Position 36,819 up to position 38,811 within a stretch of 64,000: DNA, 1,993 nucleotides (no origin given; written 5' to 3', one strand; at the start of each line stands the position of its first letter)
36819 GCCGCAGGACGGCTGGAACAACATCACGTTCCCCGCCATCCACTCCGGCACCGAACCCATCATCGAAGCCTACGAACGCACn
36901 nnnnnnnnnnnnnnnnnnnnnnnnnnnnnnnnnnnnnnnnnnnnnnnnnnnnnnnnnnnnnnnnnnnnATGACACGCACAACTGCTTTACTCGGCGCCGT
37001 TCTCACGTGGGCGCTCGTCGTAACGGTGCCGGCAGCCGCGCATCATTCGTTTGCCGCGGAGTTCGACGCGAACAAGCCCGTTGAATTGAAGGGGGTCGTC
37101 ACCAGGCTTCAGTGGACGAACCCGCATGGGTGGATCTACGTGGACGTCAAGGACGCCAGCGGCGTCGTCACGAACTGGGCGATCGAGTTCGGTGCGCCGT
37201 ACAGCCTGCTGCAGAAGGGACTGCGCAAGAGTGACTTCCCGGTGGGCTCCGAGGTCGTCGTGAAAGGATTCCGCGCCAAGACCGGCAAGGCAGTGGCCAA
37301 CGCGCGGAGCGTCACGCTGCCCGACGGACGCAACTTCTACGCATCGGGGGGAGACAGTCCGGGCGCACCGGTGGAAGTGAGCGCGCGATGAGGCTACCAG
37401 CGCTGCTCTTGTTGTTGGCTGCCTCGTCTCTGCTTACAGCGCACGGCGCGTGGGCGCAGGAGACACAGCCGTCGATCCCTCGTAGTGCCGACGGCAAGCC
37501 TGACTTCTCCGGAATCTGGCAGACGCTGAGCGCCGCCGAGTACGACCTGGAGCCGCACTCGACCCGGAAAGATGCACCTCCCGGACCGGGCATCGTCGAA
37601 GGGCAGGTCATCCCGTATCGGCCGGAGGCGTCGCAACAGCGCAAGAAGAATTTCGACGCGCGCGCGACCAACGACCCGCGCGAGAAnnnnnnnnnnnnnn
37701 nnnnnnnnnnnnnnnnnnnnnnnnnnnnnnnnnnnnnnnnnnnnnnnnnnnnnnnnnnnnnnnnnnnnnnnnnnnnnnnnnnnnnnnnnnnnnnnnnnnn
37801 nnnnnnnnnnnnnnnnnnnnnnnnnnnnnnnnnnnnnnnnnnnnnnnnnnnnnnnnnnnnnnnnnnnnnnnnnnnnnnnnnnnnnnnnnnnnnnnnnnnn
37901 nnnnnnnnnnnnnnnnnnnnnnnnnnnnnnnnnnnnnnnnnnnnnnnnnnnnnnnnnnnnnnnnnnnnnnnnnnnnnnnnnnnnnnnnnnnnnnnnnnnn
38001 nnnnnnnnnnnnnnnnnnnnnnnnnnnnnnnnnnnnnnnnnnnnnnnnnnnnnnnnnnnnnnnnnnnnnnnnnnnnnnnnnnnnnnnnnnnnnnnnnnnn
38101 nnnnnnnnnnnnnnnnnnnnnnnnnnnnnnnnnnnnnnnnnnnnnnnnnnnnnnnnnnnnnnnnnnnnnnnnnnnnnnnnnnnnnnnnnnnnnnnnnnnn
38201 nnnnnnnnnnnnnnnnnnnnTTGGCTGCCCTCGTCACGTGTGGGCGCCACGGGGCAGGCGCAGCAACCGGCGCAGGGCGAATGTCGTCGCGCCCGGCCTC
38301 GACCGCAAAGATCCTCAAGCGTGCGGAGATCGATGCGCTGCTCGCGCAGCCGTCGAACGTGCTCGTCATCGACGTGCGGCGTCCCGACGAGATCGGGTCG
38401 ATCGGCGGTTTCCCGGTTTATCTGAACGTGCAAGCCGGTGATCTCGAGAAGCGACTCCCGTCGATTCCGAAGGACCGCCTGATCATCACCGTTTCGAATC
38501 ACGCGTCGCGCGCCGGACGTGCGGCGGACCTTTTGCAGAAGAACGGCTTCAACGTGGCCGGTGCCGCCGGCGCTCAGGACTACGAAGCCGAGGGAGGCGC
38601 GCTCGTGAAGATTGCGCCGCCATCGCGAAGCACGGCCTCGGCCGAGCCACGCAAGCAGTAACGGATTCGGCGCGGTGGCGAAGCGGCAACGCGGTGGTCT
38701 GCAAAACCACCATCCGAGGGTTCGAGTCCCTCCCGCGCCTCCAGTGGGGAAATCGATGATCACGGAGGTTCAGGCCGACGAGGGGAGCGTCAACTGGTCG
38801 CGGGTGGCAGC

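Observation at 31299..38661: Repeated secreted cassette: HHSF-protein translationally coupled to a DGKPD-SG-W protein, around an Oar-like transporter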

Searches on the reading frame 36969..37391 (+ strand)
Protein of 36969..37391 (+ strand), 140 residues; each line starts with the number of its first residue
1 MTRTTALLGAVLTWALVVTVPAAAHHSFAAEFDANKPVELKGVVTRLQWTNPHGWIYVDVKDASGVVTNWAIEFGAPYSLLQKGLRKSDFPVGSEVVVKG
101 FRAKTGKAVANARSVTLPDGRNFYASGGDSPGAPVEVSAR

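Call 3: search_protein_families(library=pfam, proteins=[window:36969-37391:+], max_evalue=0.01)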
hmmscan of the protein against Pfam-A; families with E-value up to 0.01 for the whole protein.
window:36969-37391:+ (140 aa): 1 family
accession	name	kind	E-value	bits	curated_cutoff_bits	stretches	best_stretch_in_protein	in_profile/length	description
PF19649.4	DUF6152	-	2.5e-31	108.1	27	1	17-108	4-94/98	Family of unknown function (DUF6152)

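Call 4: search_protein_families(library=ncbifam, proteins=[window:36969-37391:+], max_evalue=0.01)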
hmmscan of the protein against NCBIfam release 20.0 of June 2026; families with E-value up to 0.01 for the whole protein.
window:36969-37391:+ (140 aa): 0 families

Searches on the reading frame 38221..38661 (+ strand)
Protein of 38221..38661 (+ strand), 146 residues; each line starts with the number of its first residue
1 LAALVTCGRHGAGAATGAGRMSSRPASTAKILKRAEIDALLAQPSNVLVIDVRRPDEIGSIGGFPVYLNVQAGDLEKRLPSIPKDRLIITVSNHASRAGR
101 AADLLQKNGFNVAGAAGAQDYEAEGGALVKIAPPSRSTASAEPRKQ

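Call 3: search_protein_families(library=pfam, proteins=[window:38221-38661:+], max_evalue=0.01)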
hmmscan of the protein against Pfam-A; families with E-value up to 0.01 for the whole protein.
window:38221-38661:+ (146 aa): 1 family
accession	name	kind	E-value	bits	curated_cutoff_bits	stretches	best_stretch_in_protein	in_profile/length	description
PF00581.25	Rhodanese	-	0.00019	22.2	22.2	1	36-112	4-89/102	Rhodanese-like domain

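Call 4: search_protein_families(library=ncbifam, proteins=[window:38221-38661:+], max_evalue=0.01)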
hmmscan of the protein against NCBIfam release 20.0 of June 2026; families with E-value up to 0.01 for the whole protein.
window:38221-38661:+ (146 aa): 1 family
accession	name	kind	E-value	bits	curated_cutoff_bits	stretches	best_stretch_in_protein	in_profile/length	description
NF006444.0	PRK08762.1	equivalog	0.0018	16.9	449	1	41-129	24-115/387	molybdopterin-synthase adenylyltransferase MoeB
